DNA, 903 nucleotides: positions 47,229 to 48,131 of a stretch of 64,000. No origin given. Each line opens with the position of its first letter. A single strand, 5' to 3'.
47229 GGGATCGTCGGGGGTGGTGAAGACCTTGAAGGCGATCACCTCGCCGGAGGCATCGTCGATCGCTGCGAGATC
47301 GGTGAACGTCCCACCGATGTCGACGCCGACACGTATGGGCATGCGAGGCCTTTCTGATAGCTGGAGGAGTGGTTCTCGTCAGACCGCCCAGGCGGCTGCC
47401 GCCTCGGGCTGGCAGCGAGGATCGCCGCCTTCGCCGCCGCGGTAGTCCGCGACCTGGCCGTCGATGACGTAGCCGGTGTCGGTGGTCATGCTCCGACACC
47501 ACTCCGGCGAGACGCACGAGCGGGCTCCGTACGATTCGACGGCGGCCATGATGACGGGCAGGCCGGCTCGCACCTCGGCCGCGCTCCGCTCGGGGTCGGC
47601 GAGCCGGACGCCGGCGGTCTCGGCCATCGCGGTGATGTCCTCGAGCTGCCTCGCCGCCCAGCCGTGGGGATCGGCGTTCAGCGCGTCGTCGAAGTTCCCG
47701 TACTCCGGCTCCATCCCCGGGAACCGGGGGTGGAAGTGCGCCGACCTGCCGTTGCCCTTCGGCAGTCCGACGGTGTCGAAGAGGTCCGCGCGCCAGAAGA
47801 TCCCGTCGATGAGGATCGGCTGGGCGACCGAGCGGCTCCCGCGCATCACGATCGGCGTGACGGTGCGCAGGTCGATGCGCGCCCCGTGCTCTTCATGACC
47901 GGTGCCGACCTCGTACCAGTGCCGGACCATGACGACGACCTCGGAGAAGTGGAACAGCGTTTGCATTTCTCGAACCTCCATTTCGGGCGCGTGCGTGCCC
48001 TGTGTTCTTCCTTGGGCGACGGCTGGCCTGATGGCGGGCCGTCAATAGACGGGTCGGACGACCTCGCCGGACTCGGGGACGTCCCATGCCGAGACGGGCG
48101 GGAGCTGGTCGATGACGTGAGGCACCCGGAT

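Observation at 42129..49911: Two operons of the island share an 18/20-nt module placed identically next to a -10-like hexamer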

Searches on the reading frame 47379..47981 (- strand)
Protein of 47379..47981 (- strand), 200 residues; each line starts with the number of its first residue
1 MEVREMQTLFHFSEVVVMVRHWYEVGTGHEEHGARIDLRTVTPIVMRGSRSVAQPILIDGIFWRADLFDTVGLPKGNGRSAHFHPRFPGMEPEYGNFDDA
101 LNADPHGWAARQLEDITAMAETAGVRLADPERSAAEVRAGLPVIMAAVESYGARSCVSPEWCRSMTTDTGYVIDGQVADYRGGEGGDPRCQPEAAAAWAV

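Call 8: search_protein_families(library=pfam, proteins=[window:47379-47981:-])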
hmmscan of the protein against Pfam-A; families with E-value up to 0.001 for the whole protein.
window:47379-47981:- (200 aa): 0 families

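Call 48: search_protein_families(library=ncbifam, proteins=[window:47379-47981:-], max_evalue=0.00001)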
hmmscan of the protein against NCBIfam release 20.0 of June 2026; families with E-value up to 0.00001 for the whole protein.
window:47379-47981:- (200 aa): 0 families

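Call 57: search_protein_families(library=pfam, proteins=[window:47379-47981:-], max_evalue=0.01)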
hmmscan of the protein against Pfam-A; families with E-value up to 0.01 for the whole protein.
window:47379-47981:- (200 aa): 0 families
